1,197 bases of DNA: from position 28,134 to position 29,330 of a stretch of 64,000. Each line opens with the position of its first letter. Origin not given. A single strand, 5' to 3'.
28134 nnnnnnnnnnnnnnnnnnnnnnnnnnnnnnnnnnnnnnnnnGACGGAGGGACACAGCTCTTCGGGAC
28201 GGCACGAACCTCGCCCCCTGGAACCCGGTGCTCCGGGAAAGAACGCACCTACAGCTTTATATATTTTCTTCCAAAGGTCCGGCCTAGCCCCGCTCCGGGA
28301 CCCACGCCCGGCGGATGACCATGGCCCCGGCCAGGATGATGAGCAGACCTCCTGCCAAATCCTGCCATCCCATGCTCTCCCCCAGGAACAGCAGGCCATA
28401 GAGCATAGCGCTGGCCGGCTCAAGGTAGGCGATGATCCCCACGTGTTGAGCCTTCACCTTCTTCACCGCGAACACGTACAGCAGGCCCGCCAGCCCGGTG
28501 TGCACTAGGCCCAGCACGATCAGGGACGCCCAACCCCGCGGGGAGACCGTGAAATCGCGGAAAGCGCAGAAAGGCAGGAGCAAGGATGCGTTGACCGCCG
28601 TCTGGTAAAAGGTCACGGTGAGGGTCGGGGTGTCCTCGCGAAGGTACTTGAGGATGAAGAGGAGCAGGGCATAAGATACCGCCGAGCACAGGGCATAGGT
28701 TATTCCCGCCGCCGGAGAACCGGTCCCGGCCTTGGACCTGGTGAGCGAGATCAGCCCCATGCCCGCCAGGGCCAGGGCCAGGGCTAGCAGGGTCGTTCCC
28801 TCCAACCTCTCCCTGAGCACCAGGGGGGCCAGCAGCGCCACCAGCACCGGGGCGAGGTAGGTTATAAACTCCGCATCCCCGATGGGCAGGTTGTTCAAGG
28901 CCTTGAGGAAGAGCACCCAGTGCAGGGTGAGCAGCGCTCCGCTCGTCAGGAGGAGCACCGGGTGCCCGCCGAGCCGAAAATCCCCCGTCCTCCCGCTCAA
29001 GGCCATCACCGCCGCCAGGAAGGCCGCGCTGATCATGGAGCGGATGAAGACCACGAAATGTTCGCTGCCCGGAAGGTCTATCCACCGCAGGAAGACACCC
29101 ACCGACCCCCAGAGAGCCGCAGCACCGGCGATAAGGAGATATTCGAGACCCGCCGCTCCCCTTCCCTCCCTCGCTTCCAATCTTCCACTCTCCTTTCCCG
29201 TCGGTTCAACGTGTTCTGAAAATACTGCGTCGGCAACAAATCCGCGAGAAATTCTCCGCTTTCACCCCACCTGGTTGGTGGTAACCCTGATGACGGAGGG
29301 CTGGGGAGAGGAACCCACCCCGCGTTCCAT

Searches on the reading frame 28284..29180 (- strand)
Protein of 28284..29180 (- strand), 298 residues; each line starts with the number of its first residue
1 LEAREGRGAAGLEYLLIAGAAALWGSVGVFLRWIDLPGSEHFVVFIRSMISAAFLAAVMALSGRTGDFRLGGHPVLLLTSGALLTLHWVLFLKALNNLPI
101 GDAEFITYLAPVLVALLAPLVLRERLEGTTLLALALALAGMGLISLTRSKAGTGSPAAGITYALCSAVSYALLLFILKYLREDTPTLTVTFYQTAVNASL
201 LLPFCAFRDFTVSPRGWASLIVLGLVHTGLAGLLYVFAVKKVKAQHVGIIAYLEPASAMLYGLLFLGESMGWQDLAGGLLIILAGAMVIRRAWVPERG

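Call 56: search_protein_families(library=pfam, proteins=[window:28284-29180:-], max_evalue=0.00001)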
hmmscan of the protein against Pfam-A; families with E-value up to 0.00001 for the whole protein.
window:28284-29180:- (298 aa): 1 family
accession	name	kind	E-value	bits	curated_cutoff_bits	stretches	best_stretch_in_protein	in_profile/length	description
PF00892.27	EamA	-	1.7e-41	142.1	28.2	2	158-288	2-133/135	EamA-like transporter family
